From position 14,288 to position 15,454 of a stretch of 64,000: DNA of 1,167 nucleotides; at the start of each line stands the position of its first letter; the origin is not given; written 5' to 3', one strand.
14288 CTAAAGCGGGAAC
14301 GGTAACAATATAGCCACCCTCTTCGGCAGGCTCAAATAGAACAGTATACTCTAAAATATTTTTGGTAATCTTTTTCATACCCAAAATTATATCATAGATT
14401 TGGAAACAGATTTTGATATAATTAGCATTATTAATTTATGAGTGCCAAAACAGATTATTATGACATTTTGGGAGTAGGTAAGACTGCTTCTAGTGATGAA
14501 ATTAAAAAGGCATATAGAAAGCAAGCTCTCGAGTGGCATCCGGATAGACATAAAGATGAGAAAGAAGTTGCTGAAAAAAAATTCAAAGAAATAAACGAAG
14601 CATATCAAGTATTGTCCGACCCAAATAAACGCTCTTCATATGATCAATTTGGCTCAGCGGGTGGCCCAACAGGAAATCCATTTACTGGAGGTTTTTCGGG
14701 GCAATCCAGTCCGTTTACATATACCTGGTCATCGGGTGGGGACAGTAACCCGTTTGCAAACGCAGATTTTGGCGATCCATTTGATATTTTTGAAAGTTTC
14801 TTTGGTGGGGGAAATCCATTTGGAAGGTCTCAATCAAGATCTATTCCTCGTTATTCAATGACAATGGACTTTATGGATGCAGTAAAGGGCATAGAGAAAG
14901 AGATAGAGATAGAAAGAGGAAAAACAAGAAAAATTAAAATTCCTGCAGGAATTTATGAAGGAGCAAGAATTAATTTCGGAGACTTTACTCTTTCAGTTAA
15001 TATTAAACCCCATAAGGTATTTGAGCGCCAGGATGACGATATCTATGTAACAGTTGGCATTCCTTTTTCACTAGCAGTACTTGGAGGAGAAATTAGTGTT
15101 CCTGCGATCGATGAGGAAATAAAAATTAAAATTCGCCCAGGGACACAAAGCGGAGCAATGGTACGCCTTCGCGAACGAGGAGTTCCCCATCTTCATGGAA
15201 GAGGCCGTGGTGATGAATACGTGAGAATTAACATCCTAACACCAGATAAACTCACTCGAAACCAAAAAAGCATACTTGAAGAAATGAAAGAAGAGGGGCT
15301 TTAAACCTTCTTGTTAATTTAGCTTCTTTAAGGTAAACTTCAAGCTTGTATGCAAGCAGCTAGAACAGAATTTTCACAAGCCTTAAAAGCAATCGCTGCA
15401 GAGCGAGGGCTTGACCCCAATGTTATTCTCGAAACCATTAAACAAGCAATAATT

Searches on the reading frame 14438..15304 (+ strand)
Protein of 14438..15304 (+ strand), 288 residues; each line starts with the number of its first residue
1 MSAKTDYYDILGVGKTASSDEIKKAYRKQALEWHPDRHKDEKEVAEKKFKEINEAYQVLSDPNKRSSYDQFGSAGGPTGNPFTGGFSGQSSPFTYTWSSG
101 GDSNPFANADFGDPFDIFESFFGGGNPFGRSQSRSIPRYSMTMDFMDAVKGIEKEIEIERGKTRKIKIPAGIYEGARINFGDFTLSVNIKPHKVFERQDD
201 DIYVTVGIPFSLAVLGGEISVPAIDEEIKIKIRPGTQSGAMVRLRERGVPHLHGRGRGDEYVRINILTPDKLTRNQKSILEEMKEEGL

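Call 7: search_protein_families(library=pfam, max_evalue=10, proteins=[window:14438-15304:+])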
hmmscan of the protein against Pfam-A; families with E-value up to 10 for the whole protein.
window:14438-15304:+ (288 aa): 3 families
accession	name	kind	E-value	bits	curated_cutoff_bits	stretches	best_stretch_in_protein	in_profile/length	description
PF01556.23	DnaJ_C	-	3.7e-33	115.1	26.6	1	138-269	2-152/152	DnaJ C terminal domain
PF00226.36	DnaJ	-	8.6e-29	99.9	27.8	1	6-69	1-63/63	DnaJ domain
PF16601.10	NPF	-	0.077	13.9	27.6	1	50-117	109-172/187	Rabosyn-5 repeating NPF sequence-motif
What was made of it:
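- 14438..15304 (+): Live dnaJ (288 aa: J-domain plus DnaJ_C, no zinc-finger domain); right border of the spacer. Call 7.
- On J-domain protein (DnaJ/CbpA): The live dnaJ at 14438 has the full domain (call 7).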

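Call 9: find_encoding_contigs(protein=window:14438-15301:+, flank=5000, max_places=10)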
Protein window:14438-15301:+ (288 aa): no gene with exactly this product is on record in the collection.

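Call 10: find_related_loci(query=window:14438-15301:+, collection=genome_contigs, flank=6000)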
Query window:14438-15301:+ (288 aa) in genome_contigs; peptide patterns used: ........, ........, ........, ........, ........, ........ (x = any residue, [..] = any of these).
600 stretches matched a pattern (row limit reached: there are more); 582 encode a relative of the query (tblastn E <= 1e-3); the best 80 are kept; 80 distinct loci.
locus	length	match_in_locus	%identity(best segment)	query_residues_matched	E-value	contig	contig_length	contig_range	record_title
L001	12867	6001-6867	69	1-285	2e-130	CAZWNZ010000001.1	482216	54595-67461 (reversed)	MAG TPA_asm: uncultured Gammaproteobacteria bacterium isolate SRP192927_co3_839 genome assembly, contig: NODE_2_length_4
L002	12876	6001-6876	66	1-288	5e-122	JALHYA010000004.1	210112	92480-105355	MAG: Patescibacteria group bacterium isolate PFL142 seq_379968, whole genome shotgun sequence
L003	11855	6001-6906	64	1-288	6e-122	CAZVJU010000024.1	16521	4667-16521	MAG TPA_asm: uncultured Gammaproteobacteria bacterium isolate SRP050083_co3_9 genome assembly, contig: NODE_2684_length_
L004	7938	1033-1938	60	1-288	1e-115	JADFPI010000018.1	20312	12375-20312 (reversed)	MAG: Patescibacteria group bacterium isolate B72T1L10 B72T1L10_NODE3652, whole genome shotgun sequence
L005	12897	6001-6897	60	2-288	1e-107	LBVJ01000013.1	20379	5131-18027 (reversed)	MAG: Candidatus Woesebacteria bacterium GW2011_GWA1_38_8 UT06_C0013, whole genome shotgun sequence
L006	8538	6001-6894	48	1-285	8e-89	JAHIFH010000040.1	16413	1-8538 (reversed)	MAG: Patescibacteria group bacterium isolate KR11_0.1_MetaG.mb.78 KR11_0.1_MetaG.mb.78_k141_738827, whole genome shotgun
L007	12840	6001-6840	50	1-284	1e-88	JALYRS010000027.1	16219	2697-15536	MAG: bacterium isolate MDV bin95 SD1455_NODE_465_length_16219_cov_1.049403, whole genome shotgun sequence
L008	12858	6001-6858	50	1-285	7e-88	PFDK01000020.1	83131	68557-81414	MAG: Candidatus Pacebacteria bacterium CG10_big_fil_rev_8_21_14_0_10_56_10 CG10_8_21_14_0.10_scaffold_1470_c, whole geno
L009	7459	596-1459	50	1-286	9e-88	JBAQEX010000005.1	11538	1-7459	MAG: Microgenomates group bacterium isolate MFD12003_ilm_asm_bin69 k127_148981, whole genome shotgun sequence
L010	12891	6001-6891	49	1-285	4e-87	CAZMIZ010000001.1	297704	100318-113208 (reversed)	MAG TPA_asm: uncultured Gammaproteobacteria bacterium isolate binchicken_co338_18 genome assembly, contig: NODE_12_lengt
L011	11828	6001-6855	52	1-288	2e-86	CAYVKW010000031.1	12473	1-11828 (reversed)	MAG TPA_asm: uncultured Pseudomonadales bacterium isolate SRP192927_co1_174 genome assembly, contig: NODE_11693_length_1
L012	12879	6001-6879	49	1-285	9e-86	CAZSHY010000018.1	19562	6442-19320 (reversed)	MAG TPA_asm: uncultured Pseudomonadales bacterium isolate SRP286056_co1_709 genome assembly, contig: NODE_3304_length_19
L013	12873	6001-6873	51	2-288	3e-83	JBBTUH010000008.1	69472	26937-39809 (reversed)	MAG: Patescibacteria group bacterium isolate H41-bin250_1 H41_bin250_1_000000000008, whole genome shotgun sequence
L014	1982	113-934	50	5-284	4e-85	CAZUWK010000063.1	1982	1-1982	MAG TPA_asm: uncultured Gammaproteobacteria bacterium isolate SRP241326_co3_66 genome assembly, contig: NODE_55433_lengt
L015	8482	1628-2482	49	1-276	8e-79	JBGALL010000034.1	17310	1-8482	MAG: Candidatus Woesebacteria bacterium isolate MAG_MBR_H10.109 MBRH10-109_opera_contig_10908, whole genome shotgun sequ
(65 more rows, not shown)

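Call 14: find_related_loci(query=window:14438-15301:+, collection=metagenome_contigs, flank=5000)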
Query window:14438-15301:+ (288 aa) in metagenome_contigs; peptide patterns used: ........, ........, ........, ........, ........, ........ (x = any residue, [..] = any of these).
600 stretches matched a pattern (row limit reached: there are more); 567 encode a relative of the query (tblastn E <= 1e-3); the best 80 are kept; 80 distinct loci.
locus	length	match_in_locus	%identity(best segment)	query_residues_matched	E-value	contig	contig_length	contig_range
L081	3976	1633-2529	62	1-288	1e-120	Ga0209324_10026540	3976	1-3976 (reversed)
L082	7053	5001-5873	57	1-288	7e-102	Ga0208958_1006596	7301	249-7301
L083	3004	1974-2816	59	3-288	1e-103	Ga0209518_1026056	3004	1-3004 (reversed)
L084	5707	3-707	62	52-288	2e-91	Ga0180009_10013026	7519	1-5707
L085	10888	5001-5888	49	1-286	5e-89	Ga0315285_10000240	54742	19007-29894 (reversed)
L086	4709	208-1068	52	1-283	2e-87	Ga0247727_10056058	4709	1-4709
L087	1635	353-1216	52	1-284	4e-88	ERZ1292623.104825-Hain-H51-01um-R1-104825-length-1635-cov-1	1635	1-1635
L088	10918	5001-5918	49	1-288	1e-79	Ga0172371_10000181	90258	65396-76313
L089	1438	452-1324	45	1-286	2e-81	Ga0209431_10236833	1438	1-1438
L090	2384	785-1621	49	1-283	8e-75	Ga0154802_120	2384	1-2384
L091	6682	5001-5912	46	1-282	1e-70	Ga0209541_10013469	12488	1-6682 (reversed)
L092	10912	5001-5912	47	1-281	5e-68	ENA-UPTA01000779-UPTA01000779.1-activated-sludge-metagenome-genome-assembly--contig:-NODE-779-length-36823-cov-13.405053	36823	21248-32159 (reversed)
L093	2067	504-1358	46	1-285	1e-69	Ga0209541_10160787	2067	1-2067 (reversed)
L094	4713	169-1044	44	1-277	2e-66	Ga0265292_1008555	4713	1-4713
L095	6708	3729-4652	44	4-285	2e-63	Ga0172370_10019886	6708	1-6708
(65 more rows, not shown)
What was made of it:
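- Tried and rejected: The best DnaJ identity was 69% in genomes and 62% in metagenomes (calls 9, 10, 14).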
